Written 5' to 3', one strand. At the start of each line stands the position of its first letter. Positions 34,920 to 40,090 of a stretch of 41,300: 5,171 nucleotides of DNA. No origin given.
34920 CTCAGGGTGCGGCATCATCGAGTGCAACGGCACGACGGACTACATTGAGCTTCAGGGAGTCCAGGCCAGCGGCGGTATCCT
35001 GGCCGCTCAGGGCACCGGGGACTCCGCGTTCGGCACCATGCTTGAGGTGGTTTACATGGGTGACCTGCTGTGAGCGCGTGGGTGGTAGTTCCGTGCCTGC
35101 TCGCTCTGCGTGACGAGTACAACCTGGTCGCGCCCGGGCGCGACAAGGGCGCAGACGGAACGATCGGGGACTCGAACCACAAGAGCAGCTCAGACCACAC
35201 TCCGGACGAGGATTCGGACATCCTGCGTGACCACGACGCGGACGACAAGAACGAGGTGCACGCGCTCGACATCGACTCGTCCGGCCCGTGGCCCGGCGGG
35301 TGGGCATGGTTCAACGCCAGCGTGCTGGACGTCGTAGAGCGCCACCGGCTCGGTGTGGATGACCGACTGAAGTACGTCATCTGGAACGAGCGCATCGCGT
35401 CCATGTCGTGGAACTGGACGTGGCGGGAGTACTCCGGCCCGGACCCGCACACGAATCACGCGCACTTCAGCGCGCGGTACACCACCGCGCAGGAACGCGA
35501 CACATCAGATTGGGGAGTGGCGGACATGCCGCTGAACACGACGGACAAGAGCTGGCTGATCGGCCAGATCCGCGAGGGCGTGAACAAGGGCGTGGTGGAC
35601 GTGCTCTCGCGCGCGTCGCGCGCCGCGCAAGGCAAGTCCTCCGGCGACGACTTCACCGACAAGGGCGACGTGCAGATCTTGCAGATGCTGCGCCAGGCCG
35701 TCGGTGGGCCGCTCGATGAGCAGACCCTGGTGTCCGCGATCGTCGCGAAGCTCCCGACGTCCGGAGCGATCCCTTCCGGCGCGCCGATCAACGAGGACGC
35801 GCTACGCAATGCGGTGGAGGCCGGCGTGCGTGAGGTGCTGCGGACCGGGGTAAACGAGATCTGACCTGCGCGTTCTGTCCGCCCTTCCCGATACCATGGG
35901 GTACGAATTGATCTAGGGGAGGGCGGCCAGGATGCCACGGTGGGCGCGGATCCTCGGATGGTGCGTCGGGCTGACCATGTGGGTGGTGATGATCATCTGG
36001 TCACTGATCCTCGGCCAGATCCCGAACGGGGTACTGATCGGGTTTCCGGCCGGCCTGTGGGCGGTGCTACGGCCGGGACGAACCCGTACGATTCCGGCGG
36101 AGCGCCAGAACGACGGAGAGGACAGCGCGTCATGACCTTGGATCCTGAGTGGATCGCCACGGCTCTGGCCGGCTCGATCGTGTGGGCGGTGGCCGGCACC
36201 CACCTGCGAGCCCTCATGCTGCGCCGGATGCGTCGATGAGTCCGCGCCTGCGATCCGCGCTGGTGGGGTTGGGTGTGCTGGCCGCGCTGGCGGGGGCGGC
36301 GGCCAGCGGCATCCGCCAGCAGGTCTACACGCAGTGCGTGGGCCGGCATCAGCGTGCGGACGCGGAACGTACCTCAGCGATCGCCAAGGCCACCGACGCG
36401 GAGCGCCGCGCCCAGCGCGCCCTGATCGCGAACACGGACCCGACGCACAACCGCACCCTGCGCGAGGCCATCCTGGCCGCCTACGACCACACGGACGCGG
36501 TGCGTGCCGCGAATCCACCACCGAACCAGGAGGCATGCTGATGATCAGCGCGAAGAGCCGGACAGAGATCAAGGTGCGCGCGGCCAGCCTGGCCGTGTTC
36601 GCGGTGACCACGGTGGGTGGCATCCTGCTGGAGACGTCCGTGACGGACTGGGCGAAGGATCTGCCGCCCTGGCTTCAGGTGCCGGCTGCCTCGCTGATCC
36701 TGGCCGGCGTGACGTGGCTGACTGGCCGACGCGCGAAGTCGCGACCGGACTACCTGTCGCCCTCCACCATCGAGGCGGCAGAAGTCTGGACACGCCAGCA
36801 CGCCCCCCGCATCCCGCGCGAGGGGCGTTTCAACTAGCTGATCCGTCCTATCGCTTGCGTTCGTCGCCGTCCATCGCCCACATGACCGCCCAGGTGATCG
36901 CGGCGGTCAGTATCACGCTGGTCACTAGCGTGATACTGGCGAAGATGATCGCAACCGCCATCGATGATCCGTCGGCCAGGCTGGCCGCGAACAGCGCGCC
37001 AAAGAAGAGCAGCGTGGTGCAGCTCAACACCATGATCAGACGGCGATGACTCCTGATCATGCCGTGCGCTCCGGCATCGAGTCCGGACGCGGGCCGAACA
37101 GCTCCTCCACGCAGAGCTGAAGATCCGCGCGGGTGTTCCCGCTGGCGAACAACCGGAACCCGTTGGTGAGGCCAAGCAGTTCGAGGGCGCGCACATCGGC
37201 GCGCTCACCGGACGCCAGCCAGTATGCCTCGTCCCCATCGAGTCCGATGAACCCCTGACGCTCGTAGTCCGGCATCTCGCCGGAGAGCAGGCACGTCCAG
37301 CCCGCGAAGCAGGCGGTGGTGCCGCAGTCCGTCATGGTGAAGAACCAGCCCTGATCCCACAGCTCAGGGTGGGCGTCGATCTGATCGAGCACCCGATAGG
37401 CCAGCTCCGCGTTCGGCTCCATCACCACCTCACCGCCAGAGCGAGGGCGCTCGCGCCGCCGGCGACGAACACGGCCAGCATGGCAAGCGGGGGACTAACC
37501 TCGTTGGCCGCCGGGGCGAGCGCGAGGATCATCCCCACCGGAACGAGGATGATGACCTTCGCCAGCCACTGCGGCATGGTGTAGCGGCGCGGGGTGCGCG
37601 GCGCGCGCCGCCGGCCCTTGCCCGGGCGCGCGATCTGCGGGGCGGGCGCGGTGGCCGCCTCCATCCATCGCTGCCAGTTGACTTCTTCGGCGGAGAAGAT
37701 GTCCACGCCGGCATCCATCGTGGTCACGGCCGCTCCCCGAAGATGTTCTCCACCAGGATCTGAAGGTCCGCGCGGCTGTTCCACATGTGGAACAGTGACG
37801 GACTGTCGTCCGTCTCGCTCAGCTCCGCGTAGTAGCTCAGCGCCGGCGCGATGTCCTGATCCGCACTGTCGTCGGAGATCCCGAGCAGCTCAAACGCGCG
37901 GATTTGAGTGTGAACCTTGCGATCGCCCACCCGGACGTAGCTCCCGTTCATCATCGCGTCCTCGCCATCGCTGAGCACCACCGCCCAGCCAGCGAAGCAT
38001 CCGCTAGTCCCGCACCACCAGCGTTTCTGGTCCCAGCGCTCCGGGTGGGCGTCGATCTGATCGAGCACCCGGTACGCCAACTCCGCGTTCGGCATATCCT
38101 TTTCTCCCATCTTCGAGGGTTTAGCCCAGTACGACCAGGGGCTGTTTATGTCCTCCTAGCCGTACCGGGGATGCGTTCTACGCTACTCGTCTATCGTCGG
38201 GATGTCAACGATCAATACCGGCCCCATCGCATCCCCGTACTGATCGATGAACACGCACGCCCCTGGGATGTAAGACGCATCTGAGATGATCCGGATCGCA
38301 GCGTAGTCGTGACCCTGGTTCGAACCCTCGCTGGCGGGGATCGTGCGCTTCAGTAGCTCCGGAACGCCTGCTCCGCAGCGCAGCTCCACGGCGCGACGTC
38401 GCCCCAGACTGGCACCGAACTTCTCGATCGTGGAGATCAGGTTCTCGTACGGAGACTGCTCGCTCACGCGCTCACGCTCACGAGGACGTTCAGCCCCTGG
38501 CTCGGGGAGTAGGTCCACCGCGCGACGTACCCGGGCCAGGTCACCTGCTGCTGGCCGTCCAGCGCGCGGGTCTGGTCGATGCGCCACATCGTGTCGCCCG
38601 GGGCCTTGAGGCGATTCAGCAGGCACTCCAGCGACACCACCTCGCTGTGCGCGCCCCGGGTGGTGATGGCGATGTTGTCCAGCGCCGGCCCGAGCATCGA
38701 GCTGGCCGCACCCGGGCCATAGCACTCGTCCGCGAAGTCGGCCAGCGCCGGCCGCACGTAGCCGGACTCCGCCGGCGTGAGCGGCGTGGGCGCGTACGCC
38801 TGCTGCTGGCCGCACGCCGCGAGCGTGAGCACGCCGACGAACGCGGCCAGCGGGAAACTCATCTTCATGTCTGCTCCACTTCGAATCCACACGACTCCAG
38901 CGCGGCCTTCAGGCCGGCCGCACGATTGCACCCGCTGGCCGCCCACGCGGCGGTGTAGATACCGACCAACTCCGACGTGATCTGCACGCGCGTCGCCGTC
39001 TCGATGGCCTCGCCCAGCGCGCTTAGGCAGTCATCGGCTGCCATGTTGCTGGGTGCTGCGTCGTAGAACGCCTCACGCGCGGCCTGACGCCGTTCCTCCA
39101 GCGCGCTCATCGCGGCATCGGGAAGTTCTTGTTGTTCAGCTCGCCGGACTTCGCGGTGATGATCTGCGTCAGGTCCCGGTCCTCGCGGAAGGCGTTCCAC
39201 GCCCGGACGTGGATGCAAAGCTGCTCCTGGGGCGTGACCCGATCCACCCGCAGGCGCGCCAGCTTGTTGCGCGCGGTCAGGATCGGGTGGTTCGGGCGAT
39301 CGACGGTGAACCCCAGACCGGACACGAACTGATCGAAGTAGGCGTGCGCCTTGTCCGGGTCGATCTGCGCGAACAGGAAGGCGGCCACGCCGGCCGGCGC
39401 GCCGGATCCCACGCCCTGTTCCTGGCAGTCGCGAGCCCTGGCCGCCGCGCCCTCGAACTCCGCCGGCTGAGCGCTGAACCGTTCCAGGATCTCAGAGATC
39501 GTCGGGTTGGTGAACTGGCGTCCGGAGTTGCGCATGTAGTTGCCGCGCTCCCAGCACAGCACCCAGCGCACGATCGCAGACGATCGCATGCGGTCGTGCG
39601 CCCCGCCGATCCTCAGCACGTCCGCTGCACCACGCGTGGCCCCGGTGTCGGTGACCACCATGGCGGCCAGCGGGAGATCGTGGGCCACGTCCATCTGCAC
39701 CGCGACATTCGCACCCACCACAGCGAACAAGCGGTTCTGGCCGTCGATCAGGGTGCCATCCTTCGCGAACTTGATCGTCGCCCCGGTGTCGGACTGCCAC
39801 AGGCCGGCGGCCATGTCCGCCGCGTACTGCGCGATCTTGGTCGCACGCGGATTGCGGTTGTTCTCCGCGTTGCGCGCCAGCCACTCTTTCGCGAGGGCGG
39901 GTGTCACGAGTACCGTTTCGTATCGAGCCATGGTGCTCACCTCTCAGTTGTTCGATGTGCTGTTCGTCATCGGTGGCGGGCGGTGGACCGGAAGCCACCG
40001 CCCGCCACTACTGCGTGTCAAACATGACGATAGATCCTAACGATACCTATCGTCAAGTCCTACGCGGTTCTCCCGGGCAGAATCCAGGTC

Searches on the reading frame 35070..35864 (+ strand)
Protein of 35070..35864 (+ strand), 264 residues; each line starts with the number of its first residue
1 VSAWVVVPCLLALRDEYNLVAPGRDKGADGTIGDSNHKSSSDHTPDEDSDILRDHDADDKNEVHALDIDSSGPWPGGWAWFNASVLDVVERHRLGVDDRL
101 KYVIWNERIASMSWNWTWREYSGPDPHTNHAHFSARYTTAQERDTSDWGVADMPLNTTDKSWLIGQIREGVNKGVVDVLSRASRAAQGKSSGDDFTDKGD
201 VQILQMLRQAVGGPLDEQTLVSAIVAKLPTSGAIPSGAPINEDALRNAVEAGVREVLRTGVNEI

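Call 51: search_protein_families(library=phrogs, proteins=[window:35070-35864:+], max_evalue=0.001)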
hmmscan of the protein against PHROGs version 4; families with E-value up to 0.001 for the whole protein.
window:35070-35864:+ (264 aa): 1 family
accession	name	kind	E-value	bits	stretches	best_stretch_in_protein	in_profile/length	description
phrog_32486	-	unknown function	1.3e-05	26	1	93-148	74-128/170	-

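Call 79: search_protein_families(library=pfam, proteins=[window:35070-35864:+], max_evalue=0.001)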
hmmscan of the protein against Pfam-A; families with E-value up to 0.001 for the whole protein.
window:35070-35864:+ (264 aa): 0 families

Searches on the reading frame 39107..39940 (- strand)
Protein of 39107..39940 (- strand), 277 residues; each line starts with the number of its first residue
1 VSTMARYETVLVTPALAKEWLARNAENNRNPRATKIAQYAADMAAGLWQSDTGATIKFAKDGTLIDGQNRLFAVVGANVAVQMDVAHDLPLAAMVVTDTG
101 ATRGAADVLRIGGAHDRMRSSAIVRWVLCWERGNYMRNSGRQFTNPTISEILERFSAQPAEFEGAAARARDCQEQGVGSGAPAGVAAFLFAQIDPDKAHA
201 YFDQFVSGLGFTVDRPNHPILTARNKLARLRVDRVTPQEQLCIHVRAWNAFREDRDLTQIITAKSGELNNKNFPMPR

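Call 38: search_protein_families(library=pfam, proteins=[window:39107-39940:-], max_evalue=0.001)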
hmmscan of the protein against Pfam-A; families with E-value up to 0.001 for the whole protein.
window:39107-39940:- (277 aa): 0 families

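Call 40: search_protein_families(library=phrogs, proteins=[window:39107-39940:-], max_evalue=0.001)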
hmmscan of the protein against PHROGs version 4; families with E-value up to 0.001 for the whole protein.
window:39107-39940:- (277 aa): 1 family
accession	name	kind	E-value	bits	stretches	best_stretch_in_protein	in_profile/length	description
phrog_5931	-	unknown function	5.7e-55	187.8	1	3-276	6-277/282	-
